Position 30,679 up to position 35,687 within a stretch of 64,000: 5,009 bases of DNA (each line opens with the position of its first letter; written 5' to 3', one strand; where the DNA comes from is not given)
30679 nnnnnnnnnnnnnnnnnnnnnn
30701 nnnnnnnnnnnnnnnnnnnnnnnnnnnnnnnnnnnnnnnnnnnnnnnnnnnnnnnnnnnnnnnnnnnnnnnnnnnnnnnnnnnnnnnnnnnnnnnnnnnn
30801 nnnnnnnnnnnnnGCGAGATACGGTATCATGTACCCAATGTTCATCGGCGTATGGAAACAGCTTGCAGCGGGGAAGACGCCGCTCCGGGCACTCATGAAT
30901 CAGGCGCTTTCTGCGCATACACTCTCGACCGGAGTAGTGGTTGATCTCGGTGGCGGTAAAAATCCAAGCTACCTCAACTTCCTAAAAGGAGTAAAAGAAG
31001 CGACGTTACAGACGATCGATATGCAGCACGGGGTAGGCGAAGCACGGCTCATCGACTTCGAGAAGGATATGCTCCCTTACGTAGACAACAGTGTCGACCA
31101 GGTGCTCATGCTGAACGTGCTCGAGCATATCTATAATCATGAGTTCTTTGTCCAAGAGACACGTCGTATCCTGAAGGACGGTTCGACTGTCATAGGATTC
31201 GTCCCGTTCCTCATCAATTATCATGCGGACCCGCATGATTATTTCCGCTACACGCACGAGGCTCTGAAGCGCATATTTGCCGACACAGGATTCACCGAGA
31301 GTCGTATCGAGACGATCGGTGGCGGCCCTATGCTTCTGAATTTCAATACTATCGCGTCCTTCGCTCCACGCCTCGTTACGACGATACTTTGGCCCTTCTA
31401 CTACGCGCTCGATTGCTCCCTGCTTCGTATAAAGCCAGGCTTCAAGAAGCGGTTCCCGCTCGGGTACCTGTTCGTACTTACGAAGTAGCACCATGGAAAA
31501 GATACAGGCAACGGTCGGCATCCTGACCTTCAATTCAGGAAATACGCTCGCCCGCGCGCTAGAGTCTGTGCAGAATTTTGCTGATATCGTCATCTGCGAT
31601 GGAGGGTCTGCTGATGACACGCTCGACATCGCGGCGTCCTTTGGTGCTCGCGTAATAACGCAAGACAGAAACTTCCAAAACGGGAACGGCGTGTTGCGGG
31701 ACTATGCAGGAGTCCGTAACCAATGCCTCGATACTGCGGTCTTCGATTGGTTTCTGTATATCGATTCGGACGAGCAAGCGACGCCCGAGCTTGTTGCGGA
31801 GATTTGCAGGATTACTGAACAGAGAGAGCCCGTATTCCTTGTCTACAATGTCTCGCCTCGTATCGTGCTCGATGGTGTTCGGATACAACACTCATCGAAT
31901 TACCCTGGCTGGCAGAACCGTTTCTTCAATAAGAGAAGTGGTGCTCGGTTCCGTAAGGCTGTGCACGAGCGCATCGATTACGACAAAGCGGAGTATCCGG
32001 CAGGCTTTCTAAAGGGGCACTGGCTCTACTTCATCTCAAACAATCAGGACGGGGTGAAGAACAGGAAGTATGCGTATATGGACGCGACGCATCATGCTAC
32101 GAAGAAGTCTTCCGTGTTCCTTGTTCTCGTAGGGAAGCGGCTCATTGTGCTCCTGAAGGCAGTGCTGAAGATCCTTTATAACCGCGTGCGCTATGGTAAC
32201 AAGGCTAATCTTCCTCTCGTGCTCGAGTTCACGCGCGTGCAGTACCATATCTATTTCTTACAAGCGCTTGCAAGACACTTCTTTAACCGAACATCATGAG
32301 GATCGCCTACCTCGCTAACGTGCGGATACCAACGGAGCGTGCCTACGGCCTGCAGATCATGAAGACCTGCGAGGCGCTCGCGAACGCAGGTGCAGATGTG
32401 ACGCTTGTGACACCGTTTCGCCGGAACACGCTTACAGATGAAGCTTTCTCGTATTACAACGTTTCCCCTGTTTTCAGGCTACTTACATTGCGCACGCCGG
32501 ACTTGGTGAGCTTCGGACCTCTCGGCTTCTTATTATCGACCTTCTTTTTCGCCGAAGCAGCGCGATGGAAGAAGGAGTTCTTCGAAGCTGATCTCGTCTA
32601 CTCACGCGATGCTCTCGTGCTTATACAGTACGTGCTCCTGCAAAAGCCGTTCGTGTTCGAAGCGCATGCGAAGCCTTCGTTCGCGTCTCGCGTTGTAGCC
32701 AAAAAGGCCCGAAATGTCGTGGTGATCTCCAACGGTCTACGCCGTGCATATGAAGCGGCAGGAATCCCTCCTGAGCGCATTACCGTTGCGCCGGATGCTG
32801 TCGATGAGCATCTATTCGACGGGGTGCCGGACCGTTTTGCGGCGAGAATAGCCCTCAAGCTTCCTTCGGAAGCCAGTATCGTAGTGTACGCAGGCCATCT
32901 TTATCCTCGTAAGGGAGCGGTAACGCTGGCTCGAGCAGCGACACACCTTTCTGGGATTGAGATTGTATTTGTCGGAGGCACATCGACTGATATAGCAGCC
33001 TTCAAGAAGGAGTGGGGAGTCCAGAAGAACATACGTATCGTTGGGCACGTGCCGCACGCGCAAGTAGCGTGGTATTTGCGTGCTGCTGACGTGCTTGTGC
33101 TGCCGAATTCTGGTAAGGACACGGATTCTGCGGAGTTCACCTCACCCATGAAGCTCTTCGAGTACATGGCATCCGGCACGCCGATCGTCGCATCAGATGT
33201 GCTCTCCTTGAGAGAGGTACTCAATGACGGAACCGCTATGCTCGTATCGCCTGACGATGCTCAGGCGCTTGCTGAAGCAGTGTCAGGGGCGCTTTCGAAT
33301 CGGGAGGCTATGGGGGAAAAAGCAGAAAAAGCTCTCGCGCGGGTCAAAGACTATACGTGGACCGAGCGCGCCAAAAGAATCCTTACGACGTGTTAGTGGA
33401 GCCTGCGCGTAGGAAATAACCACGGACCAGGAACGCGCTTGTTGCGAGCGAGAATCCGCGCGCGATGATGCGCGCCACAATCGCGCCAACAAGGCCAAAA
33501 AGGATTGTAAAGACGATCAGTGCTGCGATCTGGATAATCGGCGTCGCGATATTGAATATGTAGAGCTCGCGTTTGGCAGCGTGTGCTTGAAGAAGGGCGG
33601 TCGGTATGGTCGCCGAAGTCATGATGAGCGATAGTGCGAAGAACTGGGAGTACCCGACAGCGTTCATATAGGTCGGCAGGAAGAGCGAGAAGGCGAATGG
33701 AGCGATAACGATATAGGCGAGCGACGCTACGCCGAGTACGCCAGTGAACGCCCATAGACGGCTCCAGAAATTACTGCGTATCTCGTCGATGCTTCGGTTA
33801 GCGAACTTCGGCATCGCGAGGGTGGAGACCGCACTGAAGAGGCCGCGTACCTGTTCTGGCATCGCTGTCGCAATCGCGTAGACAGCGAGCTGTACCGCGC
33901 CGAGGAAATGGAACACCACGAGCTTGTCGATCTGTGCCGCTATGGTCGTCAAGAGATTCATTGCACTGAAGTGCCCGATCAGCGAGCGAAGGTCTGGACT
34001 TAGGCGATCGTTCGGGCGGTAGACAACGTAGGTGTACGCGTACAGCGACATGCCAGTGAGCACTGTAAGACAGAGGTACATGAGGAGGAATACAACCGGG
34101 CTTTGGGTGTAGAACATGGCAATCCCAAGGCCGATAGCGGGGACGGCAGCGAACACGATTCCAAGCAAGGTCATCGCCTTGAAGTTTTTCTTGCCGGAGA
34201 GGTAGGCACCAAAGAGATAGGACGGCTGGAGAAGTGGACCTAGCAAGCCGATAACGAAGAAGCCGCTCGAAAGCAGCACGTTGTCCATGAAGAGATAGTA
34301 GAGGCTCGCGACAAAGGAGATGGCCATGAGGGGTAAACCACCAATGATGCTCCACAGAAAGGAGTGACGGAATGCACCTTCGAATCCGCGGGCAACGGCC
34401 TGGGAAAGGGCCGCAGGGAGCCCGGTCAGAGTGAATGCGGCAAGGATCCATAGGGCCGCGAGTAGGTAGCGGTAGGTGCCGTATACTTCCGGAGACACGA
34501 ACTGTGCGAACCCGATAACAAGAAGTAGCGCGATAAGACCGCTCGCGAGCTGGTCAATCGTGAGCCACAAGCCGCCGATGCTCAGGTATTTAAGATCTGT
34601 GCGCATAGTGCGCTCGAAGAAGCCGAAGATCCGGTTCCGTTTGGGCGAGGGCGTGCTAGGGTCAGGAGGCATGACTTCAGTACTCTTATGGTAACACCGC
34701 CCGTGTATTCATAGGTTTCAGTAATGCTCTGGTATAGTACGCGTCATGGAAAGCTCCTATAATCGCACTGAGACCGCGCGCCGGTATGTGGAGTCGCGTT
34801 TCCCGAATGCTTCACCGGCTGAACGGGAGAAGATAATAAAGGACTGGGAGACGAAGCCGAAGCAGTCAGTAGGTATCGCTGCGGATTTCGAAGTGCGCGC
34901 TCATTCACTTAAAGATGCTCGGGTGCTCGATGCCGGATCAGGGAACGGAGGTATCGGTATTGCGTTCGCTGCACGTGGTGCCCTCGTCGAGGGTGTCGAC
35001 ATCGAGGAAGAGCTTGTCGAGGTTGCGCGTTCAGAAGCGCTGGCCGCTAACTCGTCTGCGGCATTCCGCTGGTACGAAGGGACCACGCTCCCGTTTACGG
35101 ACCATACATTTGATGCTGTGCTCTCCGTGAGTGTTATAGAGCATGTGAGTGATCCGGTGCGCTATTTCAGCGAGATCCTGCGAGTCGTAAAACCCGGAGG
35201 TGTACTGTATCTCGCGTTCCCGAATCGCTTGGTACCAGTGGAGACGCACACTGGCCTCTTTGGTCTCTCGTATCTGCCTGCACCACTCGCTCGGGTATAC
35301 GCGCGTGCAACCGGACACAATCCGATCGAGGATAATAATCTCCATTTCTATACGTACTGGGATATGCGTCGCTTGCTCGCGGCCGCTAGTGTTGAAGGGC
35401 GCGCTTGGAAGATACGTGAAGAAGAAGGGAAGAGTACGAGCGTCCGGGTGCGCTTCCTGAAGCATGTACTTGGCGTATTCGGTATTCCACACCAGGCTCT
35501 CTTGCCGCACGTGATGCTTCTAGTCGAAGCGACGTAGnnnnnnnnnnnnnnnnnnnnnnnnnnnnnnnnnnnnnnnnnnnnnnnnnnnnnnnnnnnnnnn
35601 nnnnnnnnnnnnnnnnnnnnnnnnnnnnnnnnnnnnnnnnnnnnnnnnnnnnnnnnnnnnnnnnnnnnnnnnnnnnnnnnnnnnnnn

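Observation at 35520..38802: GtrA / GT2 polyprenol-P-sugar synthase / GT-C trio interleaved with a methyltransferase: a GtrABC- or Ppm/Pmt-like extracytoplasmic glycosylation module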

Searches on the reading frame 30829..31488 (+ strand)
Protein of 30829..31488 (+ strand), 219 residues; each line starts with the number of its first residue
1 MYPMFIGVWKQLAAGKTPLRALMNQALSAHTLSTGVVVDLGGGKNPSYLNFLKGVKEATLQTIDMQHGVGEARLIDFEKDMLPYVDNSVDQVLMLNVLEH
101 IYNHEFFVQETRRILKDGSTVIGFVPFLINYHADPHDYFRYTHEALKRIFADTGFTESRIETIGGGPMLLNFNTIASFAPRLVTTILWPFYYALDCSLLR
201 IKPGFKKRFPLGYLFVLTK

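Call 8: search_protein_families(library=pfam, proteins=[window:30829-31488:+], max_evalue=0.0001)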
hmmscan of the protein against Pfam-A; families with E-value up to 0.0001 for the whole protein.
window:30829-31488:+ (219 aa): 1 family
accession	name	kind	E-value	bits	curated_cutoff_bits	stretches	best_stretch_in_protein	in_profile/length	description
PF08241.18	Methyltransf_11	-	2.2e-07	31.8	21.2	1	73-122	47-94/95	Methyltransferase domain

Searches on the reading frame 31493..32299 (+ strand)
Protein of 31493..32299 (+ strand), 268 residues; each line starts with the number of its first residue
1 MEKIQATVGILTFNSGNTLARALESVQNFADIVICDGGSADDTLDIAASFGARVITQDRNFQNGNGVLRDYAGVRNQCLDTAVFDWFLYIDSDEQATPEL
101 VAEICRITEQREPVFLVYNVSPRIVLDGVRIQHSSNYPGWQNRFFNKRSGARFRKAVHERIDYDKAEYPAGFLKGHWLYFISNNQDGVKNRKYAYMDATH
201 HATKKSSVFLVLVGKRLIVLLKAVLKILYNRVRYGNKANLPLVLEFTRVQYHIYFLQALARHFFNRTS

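Call 8: search_protein_families(library=pfam, proteins=[window:31493-32299:+], max_evalue=0.0001)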
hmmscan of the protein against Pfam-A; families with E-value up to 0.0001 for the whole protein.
window:31493-32299:+ (268 aa): 1 family
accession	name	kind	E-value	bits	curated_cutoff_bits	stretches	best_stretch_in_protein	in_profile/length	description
PF00535.33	Glycos_transf_2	-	4.3e-14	53.2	23.3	1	7-154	1-146/168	Glycosyl transferase family 2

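Call 72: search_solved_structures(query=window:31493-32299:+, max_evalue=0.001, show_alignments=0)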
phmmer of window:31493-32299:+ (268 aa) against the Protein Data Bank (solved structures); distinct sequences matched with E-value up to 0.001: 4.
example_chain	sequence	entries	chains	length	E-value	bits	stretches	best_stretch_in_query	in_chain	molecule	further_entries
7msp_A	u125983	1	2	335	7.9e-08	35.1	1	6-191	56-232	SPbeta prophage-derived glycosyltransferase SunS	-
7msn_A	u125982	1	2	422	1.4e-07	34.3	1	6-184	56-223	SPbeta prophage-derived glycosyltransferase SunS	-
22ao_A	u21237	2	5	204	2.4e-07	33.5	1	10-164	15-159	GmaR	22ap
7msk_A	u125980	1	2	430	0.00072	22.1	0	6-160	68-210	Glyco_trans_2-like domain-containing protein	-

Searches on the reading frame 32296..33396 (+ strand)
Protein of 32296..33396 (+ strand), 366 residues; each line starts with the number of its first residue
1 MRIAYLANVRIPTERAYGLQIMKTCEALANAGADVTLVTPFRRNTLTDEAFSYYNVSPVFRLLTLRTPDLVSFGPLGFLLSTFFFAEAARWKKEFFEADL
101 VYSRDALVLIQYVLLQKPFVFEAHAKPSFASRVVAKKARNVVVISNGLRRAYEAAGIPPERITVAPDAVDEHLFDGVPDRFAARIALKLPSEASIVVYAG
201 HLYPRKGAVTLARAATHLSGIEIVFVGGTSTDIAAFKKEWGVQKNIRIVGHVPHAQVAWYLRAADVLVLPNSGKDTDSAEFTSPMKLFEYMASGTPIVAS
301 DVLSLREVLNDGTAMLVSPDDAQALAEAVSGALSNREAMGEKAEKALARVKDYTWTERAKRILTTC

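Call 3: search_protein_families(library=pfam, proteins=[window:32296-33396:+], max_evalue=0.01)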
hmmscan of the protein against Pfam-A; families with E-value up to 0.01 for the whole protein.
window:32296-33396:+ (366 aa): 5 families
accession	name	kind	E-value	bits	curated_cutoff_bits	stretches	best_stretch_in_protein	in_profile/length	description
PF13692.12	Glyco_trans_1_4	-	1.9e-24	87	27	1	195-335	3-142/142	Glycosyl transferases group 1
PF00534.26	Glycos_transf_1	-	2.9e-21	76.2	26.4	1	183-345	5-171/172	Glycosyl transferases group 1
PF13524.12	Glyco_trans_1_2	-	1.4e-16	61.2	25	1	212-363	6-143/144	Glycosyl transferase-like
PF13439.12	Glyco_transf_4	-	5.5e-12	46.5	28.5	1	22-171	9-168/170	Glycosyltransferase Family 4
PF13579.12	Glyco_trans_4_4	-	1.7e-06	28.9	29.7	1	20-166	6-156/158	Glycosyl transferase 4-like domain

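Call 4: search_protein_families(library=ncbifam, proteins=[window:32296-33396:+], max_evalue=0.01)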
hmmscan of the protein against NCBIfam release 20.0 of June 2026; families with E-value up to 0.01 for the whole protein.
window:32296-33396:+ (366 aa): 25 families
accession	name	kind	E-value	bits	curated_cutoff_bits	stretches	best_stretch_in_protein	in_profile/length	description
TIGR04063.1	stp3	hypoth_equivalog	6.2e-31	107.7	442.05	1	133-360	153-386/397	TIGR04063 family PEP-CTERM/XrtA system glycosyltransferase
NF047684.1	TeichurnBiosyTuaC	equivalog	1.1e-21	77.2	550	1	124-360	153-380/391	teichuronic acid biosynthesis protein TuaC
TIGR03449.1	mycothiol_MshA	equivalog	1.2e-18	67.2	462.5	1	97-363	125-397/406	D-inositol-3-phosphate glycosyltransferase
NF007640.0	PRK10307.1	subfamily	2.5e-18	66.2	276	1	131-347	165-384/411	WcaI family glycosyltransferase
TIGR04047.1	MSMEG_0565_glyc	hypoth_equivalog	1.8e-15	56.9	259.85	1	136-363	137-368/373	MSMEG_0565 family glycosyltransferase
NF053787.1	GlcN_PG_synth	equivalog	6.8e-15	54.8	480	1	151-363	157-353/361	N-acetylglucosaminyl phosphatidylglycerol synthase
NF038298.1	EPS_HpsO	equivalog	1.3e-14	53.8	575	1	162-363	170-381/388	hormogonium polysaccharide biosynthesis glycosyltransferase HpsO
NF047676.1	TeichurnBiosyTuaH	equivalog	1.4e-13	50.5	550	1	134-354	155-374/384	teichuronic acid biosynthesis protein TuaH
NF041876.1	EPS_EpsE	equivalog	1.3e-12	47.6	400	1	136-352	160-378/389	exopolysaccharide biosynthesis GT4 family glycosyltransferase EpsE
TIGR03088.1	stp2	hypoth_equivalog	3.3e-12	46.2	409.05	1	154-352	154-355/374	TIGR03088 family PEP-CTERM/XrtA system glycosyltransferase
NF012028.0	PRK15484.1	subfamily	4.6e-11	42.4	618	1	126-361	129-370/380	lipopolysaccharide N-acetylglucosaminyltransferase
TIGR02149.1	glgA_Coryne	subfamily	1.7e-09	37.3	302.4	1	128-362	135-383/391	glycogen synthase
NF038295.1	EPS_HpsP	equivalog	1.4e-08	34.2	550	1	182-364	196-382/388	hormogonium polysaccharide biosynthesis glycosyltransferase HpsP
NF041010.1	glycosy_Agl16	equivalog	5.3e-08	32.1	575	1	120-364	116-346/352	glycosylation protein Agl16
TIGR03999.1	thiol_BshA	equivalog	5.6e-08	32.1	273.7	1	135-353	142-357/375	N-acetyl-alpha-D-glucosaminyl L-malate synthase BshA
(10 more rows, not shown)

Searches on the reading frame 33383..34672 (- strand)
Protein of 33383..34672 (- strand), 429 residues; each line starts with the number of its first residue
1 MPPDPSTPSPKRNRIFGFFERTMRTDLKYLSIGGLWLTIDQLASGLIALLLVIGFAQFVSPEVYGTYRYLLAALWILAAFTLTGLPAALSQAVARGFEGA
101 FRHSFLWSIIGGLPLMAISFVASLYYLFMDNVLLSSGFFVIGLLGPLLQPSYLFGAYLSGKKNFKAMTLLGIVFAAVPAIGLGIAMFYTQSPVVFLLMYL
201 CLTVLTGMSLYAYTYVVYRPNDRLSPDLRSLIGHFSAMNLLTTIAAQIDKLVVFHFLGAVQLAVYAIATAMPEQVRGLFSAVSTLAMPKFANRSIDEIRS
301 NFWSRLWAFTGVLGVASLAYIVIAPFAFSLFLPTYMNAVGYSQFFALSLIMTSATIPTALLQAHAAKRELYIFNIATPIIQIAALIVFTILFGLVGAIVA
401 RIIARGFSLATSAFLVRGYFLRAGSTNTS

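Call 3: search_protein_families(library=pfam, proteins=[window:33383-34672:-], max_evalue=0.01)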
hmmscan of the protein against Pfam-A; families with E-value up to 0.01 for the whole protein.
window:33383-34672:- (429 aa): 1 family
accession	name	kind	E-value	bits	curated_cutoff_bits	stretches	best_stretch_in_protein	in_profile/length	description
PF01943.22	Polysacc_synt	-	4.7e-11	43.1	28.2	1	33-278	4-257/274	Polysaccharide biosynthesis protein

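Call 4: search_protein_families(library=ncbifam, proteins=[window:33383-34672:-], max_evalue=0.01)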
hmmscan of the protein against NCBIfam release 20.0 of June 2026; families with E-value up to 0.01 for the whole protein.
window:33383-34672:- (429 aa): 0 families

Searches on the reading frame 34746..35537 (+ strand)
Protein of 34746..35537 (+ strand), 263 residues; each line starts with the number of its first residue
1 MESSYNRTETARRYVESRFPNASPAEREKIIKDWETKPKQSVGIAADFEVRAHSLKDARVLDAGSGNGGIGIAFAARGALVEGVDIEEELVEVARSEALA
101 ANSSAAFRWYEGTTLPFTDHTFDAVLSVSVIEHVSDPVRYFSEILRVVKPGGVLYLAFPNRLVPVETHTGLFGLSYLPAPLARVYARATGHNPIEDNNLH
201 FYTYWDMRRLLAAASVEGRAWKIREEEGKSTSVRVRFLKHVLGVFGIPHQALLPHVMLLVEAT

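Call 3: search_protein_families(library=pfam, proteins=[window:34746-35537:+], max_evalue=0.01)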
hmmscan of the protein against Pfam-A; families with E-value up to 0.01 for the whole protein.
window:34746-35537:+ (263 aa): 12 families
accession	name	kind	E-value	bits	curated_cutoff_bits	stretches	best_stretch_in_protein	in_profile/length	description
PF08241.18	Methyltransf_11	-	6.1e-21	75.3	21.2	1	61-156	1-95/95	Methyltransferase domain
PF13649.12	Methyltransf_25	-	9.4e-19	68.4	27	1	60-152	1-97/97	Methyltransferase domain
PF13847.12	Methyltransf_31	-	1.4e-16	61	27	1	56-160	3-113/145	Methyltransferase domain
PF13489.12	Methyltransf_23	-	2.1e-13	50.8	27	1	55-184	21-124/164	Methyltransferase domain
PF08242.18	Methyltransf_12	-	9.1e-13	49.2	30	1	61-154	1-98/98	Methyltransferase domain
PF01209.24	Ubie_methyltran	-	5.3e-09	36.2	20.1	1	54-156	45-151/233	ubiE/COQ5 methyltransferase family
PF02353.26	CMAS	-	3.2e-05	23.8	27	1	58-156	64-164/273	Mycolic acid cyclopropane synthetase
PF05175.20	MTS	-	0.00016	21.8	23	1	56-127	31-104/170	Methyltransferase small domain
PF07021.18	MetW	-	0.0014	18.7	21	1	47-160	3-111/193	Methionine biosynthesis protein MetW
PF06325.19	PrmA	-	0.0025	17.8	22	1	55-154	160-256/296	Ribosomal protein L11 methyltransferase (PrmA)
PF08003.17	Methyltransf_9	-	0.0036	16.8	23.8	1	54-156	113-217/315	Protein of unknown function (DUF1698)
PF10294.15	Methyltransf_16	-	0.0083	16.3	21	0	50-134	40-133/174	Lysine methyltransferase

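Call 4: search_protein_families(library=ncbifam, proteins=[window:34746-35537:+], max_evalue=0.01)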
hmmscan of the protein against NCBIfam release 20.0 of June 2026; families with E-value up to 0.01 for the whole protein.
window:34746-35537:+ (263 aa): 47 families (the best 25 are shown)
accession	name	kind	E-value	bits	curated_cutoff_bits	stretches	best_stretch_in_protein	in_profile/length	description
TIGR01983.1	UbiG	equivalog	1.5e-17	63.6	102.95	1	47-161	40-156/228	bifunctional 2-polyprenyl-6-hydroxyphenol methylase/3-demethylubiquinol 3-O-methyltransferase UbiG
NF043040.1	corrin_prot_MT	hypoth_equivalog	9.7e-14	51.3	180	1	55-157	39-148/216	corrinoid protein-associated methyltransferase CpaM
TIGR02021.1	BchM-ChlM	equivalog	6.6e-13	48.6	158.9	1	53-135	51-132/218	magnesium protoporphyrin IX methyltransferase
NF045667.1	MTase_DVU1556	equivalog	7e-13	48.5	155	1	55-157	21-120/213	DVU_1556 family methyltransferase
NF041537.1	ArsM_AhpD_UU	exception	6.5e-12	44.9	510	1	56-157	76-181/345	arsenite methyltransferase/AhpD domain selenoprotein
NF047649.1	MTase_UXPK_star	exception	6.8e-12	45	460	1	59-157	80-182/283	methyltransferase/UXPK-star double selenoprotein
NF008264.0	PRK11036.1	equivalog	7.4e-12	45.3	366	1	56-161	44-152/261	tRNA uridine 5-oxyacetic acid(34) methyltransferase CmoM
NF041536.1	ArsM_DUF2284_UU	exception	1e-11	43.9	575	1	56-157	76-181/459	arsenite methyltransferase/DUF2284 domain selenoprotein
NF008823.0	PRK11873.1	subfamily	2.2e-11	43.8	263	1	59-156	80-181/272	arsenite methyltransferase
NF001241.0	PRK00216.1-2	equivalog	5.6e-11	42.5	327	1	57-158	52-149/231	demethylmenaquinone methyltransferase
TIGR01934.1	MenG_MenH_UbiE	subfamily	8.3e-11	41.6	158.35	1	53-156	36-141/223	ubiquinone/menaquinone biosynthesis methyltransferase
NF053839.1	CPFASynBruc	equivalog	1.3e-10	40.9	600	1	44-156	166-276/410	cyclopropane fatty acid synthase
NF007610.0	PRK10258.1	equivalog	1.3e-09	37.8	342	1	56-154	42-136/251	malonyl-ACP O-methyltransferase BioC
NF052510.1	methyltran_MpqE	exception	2e-09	37.2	335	1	54-154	44-149/234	methyl-plastoquinone biosynthesis methyltransferase MpqE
NF040539.1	AST_met_ArsM_2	exception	4e-09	36.7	240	1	56-154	56-161/262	putative arsinothricin biosynthesis methyltransferase ArsM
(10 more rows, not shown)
